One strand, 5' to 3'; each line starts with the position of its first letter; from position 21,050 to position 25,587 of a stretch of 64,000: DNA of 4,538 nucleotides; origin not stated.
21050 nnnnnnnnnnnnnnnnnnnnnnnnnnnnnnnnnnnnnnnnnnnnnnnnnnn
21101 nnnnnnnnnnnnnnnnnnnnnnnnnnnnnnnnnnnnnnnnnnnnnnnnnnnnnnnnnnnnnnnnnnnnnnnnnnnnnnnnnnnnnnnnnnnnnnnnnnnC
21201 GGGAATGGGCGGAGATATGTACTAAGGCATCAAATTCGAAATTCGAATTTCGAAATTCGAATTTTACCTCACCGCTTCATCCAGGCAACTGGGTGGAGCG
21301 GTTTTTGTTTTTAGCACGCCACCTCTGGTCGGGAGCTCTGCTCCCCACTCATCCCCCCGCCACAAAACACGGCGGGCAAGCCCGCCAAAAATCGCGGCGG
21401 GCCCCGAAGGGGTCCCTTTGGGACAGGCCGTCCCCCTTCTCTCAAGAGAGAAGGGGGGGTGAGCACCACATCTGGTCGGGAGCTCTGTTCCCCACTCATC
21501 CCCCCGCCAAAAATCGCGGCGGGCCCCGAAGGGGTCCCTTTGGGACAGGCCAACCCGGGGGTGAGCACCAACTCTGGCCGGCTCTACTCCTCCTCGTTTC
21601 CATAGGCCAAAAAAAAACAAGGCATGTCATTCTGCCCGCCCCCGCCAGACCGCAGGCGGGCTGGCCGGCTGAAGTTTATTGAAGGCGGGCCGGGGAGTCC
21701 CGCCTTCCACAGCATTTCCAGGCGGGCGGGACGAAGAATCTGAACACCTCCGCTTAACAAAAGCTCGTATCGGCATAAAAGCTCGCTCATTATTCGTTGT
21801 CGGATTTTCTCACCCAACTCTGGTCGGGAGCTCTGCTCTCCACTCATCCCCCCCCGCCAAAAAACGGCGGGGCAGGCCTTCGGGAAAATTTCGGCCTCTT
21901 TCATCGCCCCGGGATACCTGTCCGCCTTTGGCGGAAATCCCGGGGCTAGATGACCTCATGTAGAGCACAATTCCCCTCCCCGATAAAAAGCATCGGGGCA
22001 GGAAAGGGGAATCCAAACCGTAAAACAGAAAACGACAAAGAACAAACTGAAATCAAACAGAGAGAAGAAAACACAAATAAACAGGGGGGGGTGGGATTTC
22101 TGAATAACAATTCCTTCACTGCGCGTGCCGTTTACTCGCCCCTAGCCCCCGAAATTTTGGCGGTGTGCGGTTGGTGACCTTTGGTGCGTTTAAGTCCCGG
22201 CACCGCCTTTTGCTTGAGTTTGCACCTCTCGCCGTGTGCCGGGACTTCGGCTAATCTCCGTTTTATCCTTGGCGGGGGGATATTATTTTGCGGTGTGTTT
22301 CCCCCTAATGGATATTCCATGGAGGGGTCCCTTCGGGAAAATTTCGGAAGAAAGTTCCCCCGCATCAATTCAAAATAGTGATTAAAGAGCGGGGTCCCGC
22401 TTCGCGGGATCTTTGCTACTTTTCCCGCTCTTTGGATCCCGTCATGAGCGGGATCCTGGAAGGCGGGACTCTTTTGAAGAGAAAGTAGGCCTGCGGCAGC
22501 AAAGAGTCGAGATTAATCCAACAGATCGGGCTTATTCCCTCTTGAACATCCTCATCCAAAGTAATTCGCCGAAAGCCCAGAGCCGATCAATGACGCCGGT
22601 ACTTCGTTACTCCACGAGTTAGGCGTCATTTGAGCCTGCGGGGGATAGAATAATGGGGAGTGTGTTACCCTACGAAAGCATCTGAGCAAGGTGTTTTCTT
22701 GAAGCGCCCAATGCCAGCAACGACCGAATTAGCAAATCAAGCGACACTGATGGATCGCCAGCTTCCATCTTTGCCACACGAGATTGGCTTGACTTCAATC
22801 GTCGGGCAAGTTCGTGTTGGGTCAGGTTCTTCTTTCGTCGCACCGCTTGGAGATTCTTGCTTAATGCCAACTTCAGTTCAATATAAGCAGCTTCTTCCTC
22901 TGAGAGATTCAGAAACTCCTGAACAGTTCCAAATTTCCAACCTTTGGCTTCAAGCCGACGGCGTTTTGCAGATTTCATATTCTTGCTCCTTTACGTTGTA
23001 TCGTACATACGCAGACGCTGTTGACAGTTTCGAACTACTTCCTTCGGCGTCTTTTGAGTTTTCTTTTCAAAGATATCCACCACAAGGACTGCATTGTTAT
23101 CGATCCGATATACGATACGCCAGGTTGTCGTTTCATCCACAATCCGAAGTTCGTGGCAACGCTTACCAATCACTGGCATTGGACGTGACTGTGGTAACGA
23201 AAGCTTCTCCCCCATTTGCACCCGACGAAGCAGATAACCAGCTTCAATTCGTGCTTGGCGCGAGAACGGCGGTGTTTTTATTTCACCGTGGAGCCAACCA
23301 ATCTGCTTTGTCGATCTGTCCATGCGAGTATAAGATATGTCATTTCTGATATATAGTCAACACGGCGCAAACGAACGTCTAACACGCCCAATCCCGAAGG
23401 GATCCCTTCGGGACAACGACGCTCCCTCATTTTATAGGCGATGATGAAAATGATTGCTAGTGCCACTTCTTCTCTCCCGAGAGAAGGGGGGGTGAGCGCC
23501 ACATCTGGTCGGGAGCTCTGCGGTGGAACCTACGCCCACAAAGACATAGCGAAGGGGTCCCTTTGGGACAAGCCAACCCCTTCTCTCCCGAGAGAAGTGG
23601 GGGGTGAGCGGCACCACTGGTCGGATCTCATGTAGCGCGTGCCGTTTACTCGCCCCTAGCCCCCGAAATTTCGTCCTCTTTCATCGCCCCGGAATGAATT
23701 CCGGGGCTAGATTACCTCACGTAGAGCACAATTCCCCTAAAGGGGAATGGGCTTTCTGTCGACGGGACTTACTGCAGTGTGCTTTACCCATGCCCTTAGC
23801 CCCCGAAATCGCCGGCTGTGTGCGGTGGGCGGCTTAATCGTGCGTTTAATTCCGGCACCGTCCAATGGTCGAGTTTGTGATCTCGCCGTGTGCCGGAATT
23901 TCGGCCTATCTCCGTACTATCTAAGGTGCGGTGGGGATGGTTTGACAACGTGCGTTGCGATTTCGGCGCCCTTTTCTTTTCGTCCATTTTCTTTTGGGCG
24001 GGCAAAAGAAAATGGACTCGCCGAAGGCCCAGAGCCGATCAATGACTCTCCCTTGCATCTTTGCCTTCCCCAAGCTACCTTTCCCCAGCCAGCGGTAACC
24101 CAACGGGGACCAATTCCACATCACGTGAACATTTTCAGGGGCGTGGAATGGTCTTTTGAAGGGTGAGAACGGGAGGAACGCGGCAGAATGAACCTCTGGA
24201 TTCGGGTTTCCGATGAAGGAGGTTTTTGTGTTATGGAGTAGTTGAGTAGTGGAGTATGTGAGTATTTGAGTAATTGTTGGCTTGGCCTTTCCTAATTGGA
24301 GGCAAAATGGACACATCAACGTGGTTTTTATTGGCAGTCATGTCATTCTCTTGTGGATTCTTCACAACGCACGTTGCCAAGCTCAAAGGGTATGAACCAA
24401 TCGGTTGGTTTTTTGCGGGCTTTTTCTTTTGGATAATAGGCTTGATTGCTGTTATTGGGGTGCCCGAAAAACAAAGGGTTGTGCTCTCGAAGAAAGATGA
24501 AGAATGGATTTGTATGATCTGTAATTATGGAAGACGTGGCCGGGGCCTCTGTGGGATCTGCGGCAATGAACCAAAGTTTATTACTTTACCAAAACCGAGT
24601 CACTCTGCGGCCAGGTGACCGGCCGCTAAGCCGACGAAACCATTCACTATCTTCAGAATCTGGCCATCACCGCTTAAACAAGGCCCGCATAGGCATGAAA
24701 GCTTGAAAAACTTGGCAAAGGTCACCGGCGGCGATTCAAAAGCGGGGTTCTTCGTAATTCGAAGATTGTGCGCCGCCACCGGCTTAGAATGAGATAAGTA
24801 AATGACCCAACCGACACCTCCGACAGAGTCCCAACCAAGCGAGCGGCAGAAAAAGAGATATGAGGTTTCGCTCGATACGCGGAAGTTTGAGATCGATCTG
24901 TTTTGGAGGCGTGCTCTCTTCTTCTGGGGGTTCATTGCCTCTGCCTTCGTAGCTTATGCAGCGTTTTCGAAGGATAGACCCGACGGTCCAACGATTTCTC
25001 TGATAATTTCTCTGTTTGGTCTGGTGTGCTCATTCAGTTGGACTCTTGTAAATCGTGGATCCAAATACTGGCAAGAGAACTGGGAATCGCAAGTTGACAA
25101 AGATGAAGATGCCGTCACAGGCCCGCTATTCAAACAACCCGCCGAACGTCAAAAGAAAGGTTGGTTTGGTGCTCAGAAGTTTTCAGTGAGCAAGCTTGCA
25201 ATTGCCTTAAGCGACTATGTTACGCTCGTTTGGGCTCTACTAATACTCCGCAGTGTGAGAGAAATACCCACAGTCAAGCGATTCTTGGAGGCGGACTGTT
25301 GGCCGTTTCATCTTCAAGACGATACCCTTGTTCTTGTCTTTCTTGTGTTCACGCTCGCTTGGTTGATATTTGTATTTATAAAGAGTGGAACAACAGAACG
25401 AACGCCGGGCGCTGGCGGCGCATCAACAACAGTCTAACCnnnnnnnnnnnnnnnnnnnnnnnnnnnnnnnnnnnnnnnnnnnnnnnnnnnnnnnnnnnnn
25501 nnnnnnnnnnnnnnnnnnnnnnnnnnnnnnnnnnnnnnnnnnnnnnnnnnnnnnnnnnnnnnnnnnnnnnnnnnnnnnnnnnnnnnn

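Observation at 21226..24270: Dense mosaic of REP-like hairpins and longer interspersed elements with no coding capacity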

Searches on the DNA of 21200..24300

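Call 47: search_rna_families(source=window, start=21200, end=24300, threshold=evalue, max_evalue=1)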
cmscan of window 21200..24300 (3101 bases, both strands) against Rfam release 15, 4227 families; matches with E-value up to 1: 1.
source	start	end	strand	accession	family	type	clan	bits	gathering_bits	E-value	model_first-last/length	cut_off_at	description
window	21364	21462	-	RF02423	Bp1_781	Gene; sRNA;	-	19.7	80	0.034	1-230/230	no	Burkholderia sRNA Bp1_Cand871_SIPHT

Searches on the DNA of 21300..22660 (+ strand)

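Call 45: search_dna_similar(query=window:21300-22660:+, collection=plasmids, mode=distant, max_rows=10)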
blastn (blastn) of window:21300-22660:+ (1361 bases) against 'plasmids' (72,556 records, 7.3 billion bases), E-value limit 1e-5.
No match.

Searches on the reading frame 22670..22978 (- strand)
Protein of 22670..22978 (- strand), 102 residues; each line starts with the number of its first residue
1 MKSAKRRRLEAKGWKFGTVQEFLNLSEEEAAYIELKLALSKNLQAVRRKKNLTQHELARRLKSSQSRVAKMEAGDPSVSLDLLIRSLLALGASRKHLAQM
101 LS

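Call 11: search_protein_families(library=pfam, proteins=[window:22670-22978:-], max_evalue=0.01)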
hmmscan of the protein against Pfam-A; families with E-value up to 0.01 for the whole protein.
window:22670-22978:- (102 aa): 7 families
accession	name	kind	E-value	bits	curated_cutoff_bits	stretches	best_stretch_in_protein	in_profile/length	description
PF01381.28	HTH_3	-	3.3e-09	37.1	23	1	43-91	1-49/55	Helix-turn-helix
PF13744.12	HTH_37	-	1.2e-08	35.1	27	1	24-92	4-73/80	Helix-turn-helix domain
PF13560.12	HTH_31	-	1.5e-08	35.3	27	1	42-98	5-62/64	Helix-turn-helix domain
PF13413.12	HTH_25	-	5.2e-05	23.4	24.6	1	43-77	2-36/62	Helix-turn-helix domain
PF13443.12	HTH_26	-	0.0018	18.9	22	1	42-83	1-43/63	Cro/C1-type HTH DNA-binding domain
PF12844.13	HTH_19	-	0.0018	18.6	30.2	1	41-74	2-35/64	Helix-turn-helix domain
PF04545.22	Sigma70_r4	-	0.0081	16.1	24.1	0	47-68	16-37/50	Sigma-70, region 4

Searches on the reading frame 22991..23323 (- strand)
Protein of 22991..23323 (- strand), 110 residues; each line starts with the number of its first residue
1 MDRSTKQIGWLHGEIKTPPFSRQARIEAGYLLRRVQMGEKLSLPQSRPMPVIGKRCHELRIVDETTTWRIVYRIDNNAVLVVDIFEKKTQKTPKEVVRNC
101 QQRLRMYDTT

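Call 11: search_protein_families(library=pfam, proteins=[window:22991-23323:-], max_evalue=0.01)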
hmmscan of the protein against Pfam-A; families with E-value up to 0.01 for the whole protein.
window:22991-23323:- (110 aa): 2 families
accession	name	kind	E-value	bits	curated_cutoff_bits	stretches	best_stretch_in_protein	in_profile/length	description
PF05973.20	Gp49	-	5.4e-11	42.8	23.9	1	20-104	6-89/90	Phage derived protein Gp49-like (DUF891)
PF05016.21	ParE_toxin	-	0.0083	17.1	23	0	47-86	47-84/89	ParE toxin of type II toxin-antitoxin system, parDE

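Call 44: find_encoding_contigs(protein=window:22994-23323:-, flank=5000, max_places=8)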
Protein window:22994-23323:- (110 aa): no gene with exactly this product is on record in the collection.

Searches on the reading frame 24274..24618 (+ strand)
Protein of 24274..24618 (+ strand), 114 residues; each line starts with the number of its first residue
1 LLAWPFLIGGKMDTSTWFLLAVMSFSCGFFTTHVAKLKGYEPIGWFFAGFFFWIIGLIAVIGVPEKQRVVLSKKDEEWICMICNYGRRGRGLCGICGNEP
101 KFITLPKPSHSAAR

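Call 12: search_protein_families(library=pfam, proteins=[window:24274-24618:+], max_evalue=0.01)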
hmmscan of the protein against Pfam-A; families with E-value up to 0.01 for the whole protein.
window:24274-24618:+ (114 aa): 0 families

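Call 68: search_protein_families(library=pfam, proteins=[window:24274-24618:+], max_evalue=0.1)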
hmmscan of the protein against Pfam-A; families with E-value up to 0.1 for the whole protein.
window:24274-24618:+ (114 aa): 3 families
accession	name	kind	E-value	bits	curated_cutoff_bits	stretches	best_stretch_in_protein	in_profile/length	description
PF04438.22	zf-HIT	-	0.036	14.3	24.7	0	90-101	2-13/30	HIT zinc finger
PF07695.17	7TMR-DISM_7TM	-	0.042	14.2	29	1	15-61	124-170/205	7TM diverse intracellular signalling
PF16988.10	Vps36-NZF-N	-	0.047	13.5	27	0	74-85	6-17/65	Vacuolar protein sorting 36 NZF-N zinc-finger domain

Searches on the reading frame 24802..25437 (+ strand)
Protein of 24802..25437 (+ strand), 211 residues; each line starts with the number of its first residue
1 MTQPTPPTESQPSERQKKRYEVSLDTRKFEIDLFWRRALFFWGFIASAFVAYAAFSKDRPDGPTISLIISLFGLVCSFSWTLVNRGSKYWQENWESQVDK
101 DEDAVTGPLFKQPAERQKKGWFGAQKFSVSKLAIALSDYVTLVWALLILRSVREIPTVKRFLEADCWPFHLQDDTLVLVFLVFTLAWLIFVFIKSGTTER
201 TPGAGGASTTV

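Call 11: search_protein_families(library=pfam, proteins=[window:24802-25437:+], max_evalue=0.01)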
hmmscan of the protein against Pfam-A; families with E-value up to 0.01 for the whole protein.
window:24802-25437:+ (211 aa): 1 family
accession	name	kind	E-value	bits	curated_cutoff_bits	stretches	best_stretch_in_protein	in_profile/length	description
PF24838.2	8xMP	-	4.6e-34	117.6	30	1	18-150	2-133/136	Octameric membrane protein family (8xMP)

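Call 61: search_protein_families(library=padloc, proteins=[window:24802-25437:+], max_evalue=0.001)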
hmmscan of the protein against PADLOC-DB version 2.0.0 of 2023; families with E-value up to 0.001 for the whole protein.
window:24802-25437:+ (211 aa): 0 families
